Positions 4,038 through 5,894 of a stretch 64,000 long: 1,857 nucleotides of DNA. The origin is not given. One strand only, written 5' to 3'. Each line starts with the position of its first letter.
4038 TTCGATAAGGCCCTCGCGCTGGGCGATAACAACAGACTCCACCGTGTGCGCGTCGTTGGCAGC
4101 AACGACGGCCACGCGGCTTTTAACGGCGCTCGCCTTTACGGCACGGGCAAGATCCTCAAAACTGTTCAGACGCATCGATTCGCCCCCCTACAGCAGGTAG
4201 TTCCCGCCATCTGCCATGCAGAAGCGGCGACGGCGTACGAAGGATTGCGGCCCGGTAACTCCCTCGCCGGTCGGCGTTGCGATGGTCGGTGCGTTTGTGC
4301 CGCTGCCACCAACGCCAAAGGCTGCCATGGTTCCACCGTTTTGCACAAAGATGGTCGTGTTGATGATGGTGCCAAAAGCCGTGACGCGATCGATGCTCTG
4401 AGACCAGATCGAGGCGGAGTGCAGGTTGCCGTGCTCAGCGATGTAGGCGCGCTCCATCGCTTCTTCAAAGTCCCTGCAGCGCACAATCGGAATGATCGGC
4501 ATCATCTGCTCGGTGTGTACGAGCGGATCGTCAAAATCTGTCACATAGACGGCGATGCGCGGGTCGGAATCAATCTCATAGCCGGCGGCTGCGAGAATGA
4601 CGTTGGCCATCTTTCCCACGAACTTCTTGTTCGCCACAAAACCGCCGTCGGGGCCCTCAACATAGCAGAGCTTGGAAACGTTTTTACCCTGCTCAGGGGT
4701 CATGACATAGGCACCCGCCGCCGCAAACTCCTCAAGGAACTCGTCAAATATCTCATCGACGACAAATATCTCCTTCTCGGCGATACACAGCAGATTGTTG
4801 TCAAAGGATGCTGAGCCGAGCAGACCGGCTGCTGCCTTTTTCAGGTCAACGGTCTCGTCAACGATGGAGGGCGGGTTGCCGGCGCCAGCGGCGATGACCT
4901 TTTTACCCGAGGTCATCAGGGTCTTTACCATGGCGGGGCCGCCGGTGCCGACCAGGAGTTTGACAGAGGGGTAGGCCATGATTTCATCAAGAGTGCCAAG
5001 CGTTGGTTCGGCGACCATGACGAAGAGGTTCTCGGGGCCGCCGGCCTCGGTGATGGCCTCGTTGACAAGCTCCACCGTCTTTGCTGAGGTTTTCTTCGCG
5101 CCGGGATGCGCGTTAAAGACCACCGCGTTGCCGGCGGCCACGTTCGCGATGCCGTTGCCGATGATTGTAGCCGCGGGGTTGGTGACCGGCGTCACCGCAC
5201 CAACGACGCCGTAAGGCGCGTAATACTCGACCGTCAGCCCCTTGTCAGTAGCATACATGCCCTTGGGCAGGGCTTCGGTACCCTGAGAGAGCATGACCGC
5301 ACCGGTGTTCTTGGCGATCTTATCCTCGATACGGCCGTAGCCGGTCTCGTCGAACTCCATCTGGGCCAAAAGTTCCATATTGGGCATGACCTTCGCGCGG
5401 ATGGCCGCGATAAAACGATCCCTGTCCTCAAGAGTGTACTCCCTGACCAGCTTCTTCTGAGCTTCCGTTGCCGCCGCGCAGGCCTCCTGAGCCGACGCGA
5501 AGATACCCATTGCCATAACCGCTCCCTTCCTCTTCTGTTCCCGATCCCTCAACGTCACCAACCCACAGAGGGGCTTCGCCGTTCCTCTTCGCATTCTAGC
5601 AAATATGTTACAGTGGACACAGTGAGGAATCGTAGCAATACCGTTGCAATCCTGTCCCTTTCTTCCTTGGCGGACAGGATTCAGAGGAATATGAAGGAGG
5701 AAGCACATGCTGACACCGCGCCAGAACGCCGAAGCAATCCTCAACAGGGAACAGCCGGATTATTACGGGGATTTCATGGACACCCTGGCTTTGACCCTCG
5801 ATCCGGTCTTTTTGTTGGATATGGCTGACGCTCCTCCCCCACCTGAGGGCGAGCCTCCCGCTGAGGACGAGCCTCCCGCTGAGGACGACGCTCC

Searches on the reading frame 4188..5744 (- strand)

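Call 73: search_protein_families(library=pfam, proteins=[window:4188-5744:-], max_evalue=0.00001)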
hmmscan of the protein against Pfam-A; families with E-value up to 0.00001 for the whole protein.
window:4188-5744:- (518 aa): 1 family
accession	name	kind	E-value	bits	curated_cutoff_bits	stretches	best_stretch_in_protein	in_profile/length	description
PF00171.27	Aldedh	-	1.6e-34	119.7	23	1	83-343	29-292/461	Aldehyde dehydrogenase family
